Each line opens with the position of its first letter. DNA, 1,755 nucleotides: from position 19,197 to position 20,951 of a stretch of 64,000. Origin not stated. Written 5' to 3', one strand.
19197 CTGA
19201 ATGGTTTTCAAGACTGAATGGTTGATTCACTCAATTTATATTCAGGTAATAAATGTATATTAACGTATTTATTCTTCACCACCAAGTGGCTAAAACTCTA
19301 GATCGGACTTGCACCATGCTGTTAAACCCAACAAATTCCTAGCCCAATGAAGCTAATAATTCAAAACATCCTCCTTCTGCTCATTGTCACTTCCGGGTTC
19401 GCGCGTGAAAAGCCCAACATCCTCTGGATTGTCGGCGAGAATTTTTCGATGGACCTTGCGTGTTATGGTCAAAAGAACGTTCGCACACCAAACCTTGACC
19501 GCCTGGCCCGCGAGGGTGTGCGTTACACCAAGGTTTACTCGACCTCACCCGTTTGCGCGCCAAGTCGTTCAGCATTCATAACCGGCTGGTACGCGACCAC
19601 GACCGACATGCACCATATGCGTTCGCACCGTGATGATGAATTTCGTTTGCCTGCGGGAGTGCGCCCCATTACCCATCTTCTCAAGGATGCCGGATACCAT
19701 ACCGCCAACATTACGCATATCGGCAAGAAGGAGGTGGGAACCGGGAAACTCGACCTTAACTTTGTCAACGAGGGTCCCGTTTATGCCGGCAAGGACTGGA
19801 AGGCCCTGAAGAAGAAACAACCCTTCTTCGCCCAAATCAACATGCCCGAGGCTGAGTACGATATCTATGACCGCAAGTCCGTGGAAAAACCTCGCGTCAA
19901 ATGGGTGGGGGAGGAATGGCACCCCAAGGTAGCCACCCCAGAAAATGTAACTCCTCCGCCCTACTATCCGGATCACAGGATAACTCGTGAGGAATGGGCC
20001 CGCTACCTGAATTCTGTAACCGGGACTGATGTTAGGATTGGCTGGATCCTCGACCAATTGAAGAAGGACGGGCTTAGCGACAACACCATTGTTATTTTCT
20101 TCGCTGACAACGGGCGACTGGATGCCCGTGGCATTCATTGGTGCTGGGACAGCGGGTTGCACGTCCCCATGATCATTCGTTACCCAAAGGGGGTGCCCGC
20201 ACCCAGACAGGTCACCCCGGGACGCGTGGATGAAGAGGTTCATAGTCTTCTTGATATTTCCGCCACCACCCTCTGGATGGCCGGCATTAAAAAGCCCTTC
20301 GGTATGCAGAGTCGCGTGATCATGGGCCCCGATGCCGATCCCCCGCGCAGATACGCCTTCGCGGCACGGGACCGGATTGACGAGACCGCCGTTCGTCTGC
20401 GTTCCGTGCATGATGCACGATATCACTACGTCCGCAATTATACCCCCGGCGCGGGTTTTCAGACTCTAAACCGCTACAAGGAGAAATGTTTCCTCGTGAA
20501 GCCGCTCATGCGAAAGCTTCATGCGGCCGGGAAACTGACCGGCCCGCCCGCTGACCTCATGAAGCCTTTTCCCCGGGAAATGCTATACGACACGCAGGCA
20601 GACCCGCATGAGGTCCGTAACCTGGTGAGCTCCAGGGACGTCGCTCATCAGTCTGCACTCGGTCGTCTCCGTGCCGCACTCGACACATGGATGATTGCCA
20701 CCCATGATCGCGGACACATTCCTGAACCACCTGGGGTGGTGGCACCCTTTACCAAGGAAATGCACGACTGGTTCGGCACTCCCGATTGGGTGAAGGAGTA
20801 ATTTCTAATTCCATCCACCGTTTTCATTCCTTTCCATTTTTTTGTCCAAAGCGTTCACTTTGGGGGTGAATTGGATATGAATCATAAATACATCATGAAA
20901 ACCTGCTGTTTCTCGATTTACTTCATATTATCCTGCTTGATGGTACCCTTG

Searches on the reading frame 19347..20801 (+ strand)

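Call 11: search_protein_families(library=pfam, proteins=[window:19347-20801:+], max_evalue=0.001)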
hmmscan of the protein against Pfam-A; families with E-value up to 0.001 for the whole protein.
window:19347-20801:+ (484 aa): 3 families
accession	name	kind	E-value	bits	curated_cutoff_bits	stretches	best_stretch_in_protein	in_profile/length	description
PF00884.28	Sulfatase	-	7e-36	124.5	25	1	23-314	1-301/301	Sulfatase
PF16347.10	SGSH_C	-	2.7e-07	31.3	29.3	1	265-325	10-64/154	N-sulphoglucosamine sulphohydrolase, C-terminal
PF01663.27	Phosphodiest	-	1.4e-05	25.3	23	0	45-86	18-60/342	Type I phosphodiesterase / nucleotide pyrophosphatase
